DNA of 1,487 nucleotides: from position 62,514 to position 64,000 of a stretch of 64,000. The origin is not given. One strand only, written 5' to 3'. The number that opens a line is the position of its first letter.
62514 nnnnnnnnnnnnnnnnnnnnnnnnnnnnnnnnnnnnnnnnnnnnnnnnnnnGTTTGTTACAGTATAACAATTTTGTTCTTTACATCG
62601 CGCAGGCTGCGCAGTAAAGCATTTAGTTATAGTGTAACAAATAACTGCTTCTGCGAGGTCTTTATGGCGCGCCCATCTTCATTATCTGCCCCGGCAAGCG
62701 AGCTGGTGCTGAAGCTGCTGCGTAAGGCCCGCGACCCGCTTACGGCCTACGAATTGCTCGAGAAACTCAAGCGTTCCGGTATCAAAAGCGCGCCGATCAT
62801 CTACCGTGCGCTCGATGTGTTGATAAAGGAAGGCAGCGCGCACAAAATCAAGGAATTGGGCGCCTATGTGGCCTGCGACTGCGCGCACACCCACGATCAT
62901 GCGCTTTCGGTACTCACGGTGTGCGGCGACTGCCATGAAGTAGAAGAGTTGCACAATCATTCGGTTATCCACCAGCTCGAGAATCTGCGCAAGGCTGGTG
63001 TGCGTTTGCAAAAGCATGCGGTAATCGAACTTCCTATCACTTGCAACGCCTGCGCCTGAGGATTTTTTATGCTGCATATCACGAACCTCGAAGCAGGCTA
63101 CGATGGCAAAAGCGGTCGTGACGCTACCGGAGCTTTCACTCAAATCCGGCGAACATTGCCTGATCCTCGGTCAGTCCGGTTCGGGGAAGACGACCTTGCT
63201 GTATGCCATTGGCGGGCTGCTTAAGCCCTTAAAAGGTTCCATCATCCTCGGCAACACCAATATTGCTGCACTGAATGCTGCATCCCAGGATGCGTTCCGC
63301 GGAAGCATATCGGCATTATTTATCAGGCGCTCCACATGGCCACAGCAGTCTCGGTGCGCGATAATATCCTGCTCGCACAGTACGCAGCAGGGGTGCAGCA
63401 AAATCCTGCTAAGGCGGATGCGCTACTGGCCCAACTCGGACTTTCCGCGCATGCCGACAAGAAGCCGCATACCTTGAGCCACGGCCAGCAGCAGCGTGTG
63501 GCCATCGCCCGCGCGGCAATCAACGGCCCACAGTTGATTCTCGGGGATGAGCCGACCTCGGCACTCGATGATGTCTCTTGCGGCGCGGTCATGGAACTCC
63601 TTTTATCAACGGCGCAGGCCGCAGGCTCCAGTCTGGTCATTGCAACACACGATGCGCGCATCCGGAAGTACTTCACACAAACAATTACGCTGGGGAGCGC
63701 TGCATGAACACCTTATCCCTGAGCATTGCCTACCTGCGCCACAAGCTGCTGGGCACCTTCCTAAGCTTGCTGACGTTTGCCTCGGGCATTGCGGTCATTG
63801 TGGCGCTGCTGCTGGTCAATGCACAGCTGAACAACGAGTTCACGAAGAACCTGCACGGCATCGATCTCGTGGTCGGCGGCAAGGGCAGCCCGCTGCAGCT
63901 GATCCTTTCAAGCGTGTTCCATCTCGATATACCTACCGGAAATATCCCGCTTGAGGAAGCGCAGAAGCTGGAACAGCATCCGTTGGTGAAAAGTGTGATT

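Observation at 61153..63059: Two Zur-box-like palindromes between a zur-like gene and a divergent His-rich protein / small membrane protein pair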

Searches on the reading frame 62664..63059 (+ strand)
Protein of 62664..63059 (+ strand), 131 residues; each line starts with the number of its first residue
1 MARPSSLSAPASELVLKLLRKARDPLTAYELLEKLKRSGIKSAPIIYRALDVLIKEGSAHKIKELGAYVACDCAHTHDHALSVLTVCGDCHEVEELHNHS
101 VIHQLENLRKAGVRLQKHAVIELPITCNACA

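Call 3: search_protein_families(library=pfam, proteins=[window:62664-63059:+], max_evalue=0.1)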
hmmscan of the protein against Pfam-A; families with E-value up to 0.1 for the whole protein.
window:62664-63059:+ (131 aa): 5 families
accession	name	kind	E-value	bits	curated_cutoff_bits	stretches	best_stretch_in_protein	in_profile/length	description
PF01475.25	FUR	-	8.5e-07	29.6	23.1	1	15-120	13-118/121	Ferric uptake regulator family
PF08279.18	HTH_11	-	0.0015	18.8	25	1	14-38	4-28/55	HTH domain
PF01022.26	HTH_5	-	0.026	14.8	22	0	15-57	7-43/47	Bacterial regulatory protein, arsR family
PF01535.26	PPR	-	0.043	14.5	25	0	16-40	7-31/31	PPR repeat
PF07106.19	TBPIP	-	0.057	13.8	22.8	0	11-58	2-47/62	TBPIP/Hop2 winged helix domain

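Call 4: search_protein_families(library=ncbifam, proteins=[window:62664-63059:+], max_evalue=0.1)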
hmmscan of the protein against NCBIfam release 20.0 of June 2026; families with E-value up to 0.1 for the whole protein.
window:62664-63059:+ (131 aa): 3 families
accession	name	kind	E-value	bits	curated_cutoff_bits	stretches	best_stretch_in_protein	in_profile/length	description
NF008646.0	PRK11639.1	equivalog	7.9e-17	61.5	167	1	11-130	27-146/171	zinc uptake transcriptional repressor Zur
NF047406.1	TransRegPerRTherm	equivalog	6.3e-05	23.2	200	1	15-114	13-108/130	manganese-dependent transcriptional regulator PerR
NF051892.1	TransRegFurBacil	equivalog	0.0023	18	220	1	15-119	27-133/149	ferric iron uptake transcriptional regulator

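Call 45: search_solved_structures(query=window:62664-63059:+, max_evalue=0.01, show_alignments=1)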
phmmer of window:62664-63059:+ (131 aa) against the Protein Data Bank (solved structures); distinct sequences matched with E-value up to 0.01: 3.
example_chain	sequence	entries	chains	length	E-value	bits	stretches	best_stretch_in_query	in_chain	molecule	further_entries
7dh7_A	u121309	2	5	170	9.2e-17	64.3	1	10-131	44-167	Transcriptional regulator fur family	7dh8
4mtd_A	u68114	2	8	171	9e-12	48.1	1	13-130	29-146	Zinc uptake regulation protein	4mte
6een_D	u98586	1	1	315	1e-08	38.3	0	21-60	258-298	Designer Pentatricopeptide Protein dPPR10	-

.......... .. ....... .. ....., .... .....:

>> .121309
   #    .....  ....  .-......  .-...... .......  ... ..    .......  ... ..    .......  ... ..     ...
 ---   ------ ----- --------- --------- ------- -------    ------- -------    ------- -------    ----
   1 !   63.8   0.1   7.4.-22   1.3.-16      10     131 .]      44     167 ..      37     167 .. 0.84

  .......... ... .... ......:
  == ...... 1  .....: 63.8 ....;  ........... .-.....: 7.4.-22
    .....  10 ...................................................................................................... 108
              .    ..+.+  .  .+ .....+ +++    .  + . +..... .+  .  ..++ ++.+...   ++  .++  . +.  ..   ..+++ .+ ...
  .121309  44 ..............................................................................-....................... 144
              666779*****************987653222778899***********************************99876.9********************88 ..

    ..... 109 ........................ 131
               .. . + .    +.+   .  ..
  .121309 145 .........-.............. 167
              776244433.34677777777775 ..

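Call 58: find_homologous_proteins(query=window:62664-63059:+, max_evalue=1e-10)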
Query window:62664-63059:+ (131 aa): 177 proteins with E <= 1e-10 among 208 candidates; the best 120 are listed.
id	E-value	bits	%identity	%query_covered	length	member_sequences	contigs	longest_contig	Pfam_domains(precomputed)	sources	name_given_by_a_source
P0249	1.6e-77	275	98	100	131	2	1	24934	PF01475.26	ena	-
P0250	2.1e-69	249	87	100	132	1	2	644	PF01475.26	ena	-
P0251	2.9e-69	248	88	100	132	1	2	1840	PF01475.26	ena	-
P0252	2.8e-68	245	86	100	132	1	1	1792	PF01475.26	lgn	-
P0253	1.5e-67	243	85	100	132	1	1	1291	PF01475.26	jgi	jgi:Fur family transcriptional regulator, zinc uptake regulator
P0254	1.7e-67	243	85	100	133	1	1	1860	PF01475.26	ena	-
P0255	3.3e-67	242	85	100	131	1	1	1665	PF01475.26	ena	-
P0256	8.1e-67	241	83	100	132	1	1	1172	PF01475.26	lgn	-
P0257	2.1e-66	239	84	100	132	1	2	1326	PF01475.26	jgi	jgi:Fur family zinc uptake transcriptional regulator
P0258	4.2e-66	238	85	100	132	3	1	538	PF01475.26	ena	-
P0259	3.9e-65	235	83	100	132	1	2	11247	PF01475.26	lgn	-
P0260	7.9e-65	234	82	100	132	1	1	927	PF01475.26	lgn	-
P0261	1.1e-64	234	82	100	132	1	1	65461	PF01475.26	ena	-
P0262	2.3e-64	233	81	100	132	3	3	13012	PF01475.26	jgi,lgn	jgi:Fur family zinc uptake transcriptional regulator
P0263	6.2e-64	231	82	100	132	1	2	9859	PF01475.26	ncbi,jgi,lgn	jgi:Fur family zinc uptake transcriptional regulator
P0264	8.3e-64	231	81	100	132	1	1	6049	PF01475.26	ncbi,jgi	jgi:Fur family zinc uptake transcriptional regulator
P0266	2.0e-63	230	81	100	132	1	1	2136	PF01475.26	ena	-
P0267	2.1e-63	230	80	100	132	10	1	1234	PF01475.26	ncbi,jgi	jgi:Fur family zinc uptake transcriptional regulator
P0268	2.3e-63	229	82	100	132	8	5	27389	PF01475.26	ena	-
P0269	2.5e-63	229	80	100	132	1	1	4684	PF01475.26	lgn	-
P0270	4.6e-63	228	80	100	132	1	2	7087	PF01475.26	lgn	-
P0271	5.4e-63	228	80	100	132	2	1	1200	PF01475.26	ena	-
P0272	1.4e-62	227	79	100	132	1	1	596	PF01475.26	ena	-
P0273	1.4e-62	227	79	100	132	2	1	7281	PF01475.26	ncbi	ncbi:MAG: Fur family transcriptional regulator [Rickettsiales bacterium]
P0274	5.7e-62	225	79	99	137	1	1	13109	PF01475.26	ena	-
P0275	1.0e-61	224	79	100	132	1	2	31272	PF01475.26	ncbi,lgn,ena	-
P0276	5.7e-61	222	77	100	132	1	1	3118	PF01475.26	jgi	jgi:Fur family zinc uptake transcriptional regulator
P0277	7.0e-61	221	77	100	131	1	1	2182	PF01475.26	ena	-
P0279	9.2e-61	221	77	100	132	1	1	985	PF01475.26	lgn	-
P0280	2.8e-60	219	79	100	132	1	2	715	PF01475.26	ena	-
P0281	1.7e-59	217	76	100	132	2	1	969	PF01475.26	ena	-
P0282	1.8e-59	217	76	100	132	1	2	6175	PF01475.26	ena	-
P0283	3.5e-59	216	76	100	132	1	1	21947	PF01475.26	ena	-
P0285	5.6e-59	215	74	100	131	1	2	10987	PF01475.26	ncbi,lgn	-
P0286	6.6e-59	215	76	100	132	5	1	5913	PF01475.26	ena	-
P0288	7.1e-59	215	75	99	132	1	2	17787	PF01475.26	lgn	-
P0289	9.1e-59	215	76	100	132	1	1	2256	PF01475.26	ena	-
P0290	1.9e-58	214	76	100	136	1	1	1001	PF01475.26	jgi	jgi:Fur family zinc uptake transcriptional regulator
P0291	3.1e-58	213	75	100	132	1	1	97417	PF01475.26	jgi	jgi:Fur family transcriptional regulator, zinc uptake regulator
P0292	4.0e-58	212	74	100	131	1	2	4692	PF01475.26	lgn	-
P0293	6.9e-58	212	76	99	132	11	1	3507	PF01475.26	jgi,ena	jgi:Fur family zinc uptake transcriptional regulator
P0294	1.8e-57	210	74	100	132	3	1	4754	PF01475.26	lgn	-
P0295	4.2e-57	209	75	100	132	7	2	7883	PF01475.26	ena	-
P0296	1.2e-56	208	75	99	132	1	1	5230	PF01475.26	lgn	-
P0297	1.5e-56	207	72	100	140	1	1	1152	PF01475.26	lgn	-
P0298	2.5e-56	207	71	100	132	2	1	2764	PF01475.26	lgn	-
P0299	5.4e-56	206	73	100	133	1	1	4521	PF01475.26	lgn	-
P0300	5.5e-56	206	74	100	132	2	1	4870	PF01475.26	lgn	-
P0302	2.0e-55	204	73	100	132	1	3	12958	PF01475.26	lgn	-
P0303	5.6e-55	202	69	100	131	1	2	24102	PF01475.26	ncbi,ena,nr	ncbi:MAG: transcriptional repressor [Proteobacteria bacterium]|nr:transcriptional repressor [Pseudom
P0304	5.9e-55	202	74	100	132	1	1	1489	PF01475.26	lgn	-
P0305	6.1e-55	202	69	100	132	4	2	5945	PF01475.26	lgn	-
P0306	9.8e-55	202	74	99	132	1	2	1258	PF01475.26,PF07106.20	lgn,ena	-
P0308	2.1e-54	200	69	100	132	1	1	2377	PF01475.26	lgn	-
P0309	4.6e-54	199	70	99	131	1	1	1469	PF01475.26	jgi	jgi:Fur family zinc uptake transcriptional regulator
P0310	1.2e-53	198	66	100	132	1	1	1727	PF01475.26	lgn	-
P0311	1.3e-53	198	68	100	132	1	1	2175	PF01475.26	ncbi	-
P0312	1.4e-53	198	69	99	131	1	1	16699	PF01475.26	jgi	jgi:Fur family transcriptional regulator, zinc uptake regulator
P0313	3.7e-53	196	66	100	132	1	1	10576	PF01475.26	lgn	-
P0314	4.7e-53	196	68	99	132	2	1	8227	PF01022.27,PF01475.26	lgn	-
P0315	7.6e-53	195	71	100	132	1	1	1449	PF01475.26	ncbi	-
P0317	9.7e-53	195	70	100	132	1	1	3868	PF01475.26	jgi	jgi:Fur family transcriptional regulator, zinc uptake regulator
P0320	1.6e-52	194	66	99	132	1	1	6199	PF01475.26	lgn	-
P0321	4.2e-52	193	65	100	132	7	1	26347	PF01475.26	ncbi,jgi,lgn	ncbi:MAG: transcriptional repressor [Alphaproteobacteria bacterium]|jgi:Fur family zinc uptake trans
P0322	4.5e-52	193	71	100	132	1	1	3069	PF01475.26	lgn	-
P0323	8.1e-52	192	66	100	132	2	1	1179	PF01475.26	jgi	jgi:Fur family zinc uptake transcriptional regulator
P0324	8.6e-52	192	68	100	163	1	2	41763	PF01475.26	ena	-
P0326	1.9e-51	191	68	100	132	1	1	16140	PF01475.26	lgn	-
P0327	2.6e-51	190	65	100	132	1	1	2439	PF01475.26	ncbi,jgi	jgi:Fur family zinc uptake transcriptional regulator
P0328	5.5e-51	189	68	99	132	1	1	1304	PF01475.26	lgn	-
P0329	1.3e-50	188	64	100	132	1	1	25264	PF01475.26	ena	-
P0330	3.5e-50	187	68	100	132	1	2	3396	PF01475.26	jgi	jgi:Fur family transcriptional regulator, zinc uptake regulator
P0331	7.4e-50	186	68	99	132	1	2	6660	PF01475.26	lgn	-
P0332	2.1e-49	184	70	99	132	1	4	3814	PF01475.26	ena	-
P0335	4.1e-49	183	67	100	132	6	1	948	PF01475.26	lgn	-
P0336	4.2e-49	183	65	99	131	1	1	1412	PF01475.26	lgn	-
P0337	4.5e-49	183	63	100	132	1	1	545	PF01475.26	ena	-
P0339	8.0e-49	182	67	100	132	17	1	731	PF01475.26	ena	-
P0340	8.1e-49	182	66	100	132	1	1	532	PF01475.26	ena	-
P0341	8.6e-49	182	65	100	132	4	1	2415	PF01475.26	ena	-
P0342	2.5e-48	181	66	100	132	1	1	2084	PF01475.26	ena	-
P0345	4.3e-48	180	68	99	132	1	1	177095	PF01475.26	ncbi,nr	ncbi:MAG: transcriptional repressor [Rickettsiales bacterium]|nr:transcriptional repressor [Ricketts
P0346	4.4e-48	180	66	99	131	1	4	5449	PF01475.26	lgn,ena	-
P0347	7.0e-48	179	62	99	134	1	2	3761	PF01475.26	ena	-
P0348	1.2e-47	179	68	93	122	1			PF01475.26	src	-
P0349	1.3e-47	179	65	99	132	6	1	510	PF01475.26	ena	-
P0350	1.9e-47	178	64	99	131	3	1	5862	PF01475.26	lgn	-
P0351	2.5e-47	178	60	100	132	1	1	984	PF01475.26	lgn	-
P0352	2.7e-47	177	65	100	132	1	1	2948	PF01475.26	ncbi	-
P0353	3.3e-47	177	64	100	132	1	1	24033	PF01475.26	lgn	-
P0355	4.6e-47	177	64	100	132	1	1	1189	PF01475.26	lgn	-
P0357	5.4e-47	177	64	100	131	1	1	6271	PF01475.26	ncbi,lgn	-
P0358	1.1e-46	175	64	100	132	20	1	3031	PF01475.26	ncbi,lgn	ncbi:MAG: transcriptional repressor [Aestuariivirga sp.]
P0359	1.6e-46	175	63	100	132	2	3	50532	PF01475.26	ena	-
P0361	2.4e-46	174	75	81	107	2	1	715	PF01475.26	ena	-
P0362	3.5e-46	174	64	99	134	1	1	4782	PF01475.26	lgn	-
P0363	3.9e-46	174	62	100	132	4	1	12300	PF01475.26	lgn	-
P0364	5.2e-46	173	62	100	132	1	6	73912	PF01475.26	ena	-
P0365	6.7e-46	173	63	100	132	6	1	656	PF01475.26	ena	-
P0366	1.2e-45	172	62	100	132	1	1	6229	PF01475.26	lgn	-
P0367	1.7e-45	172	63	100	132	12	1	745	PF01475.26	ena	-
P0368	1.8e-45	172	72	80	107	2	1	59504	PF01475.26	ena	-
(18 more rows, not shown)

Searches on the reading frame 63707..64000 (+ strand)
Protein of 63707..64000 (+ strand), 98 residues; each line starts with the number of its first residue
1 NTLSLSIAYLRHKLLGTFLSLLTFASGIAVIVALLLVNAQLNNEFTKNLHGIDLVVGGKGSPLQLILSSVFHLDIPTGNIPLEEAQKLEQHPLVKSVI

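Call 3: search_protein_families(library=pfam, proteins=[window:63707-64000:+], max_evalue=0.1)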
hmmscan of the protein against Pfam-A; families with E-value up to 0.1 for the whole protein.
window:63707-64000:+ (98 aa): 1 family
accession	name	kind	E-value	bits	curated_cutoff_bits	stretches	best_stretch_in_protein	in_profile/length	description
PF12704.14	MacB_PCD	-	0.041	14.6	27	1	17-97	1-71/207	MacB-like periplasmic core domain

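Call 4: search_protein_families(library=ncbifam, proteins=[window:63707-64000:+], max_evalue=0.1)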
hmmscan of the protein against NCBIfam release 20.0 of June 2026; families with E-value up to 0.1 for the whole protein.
window:63707-64000:+ (98 aa): 0 families
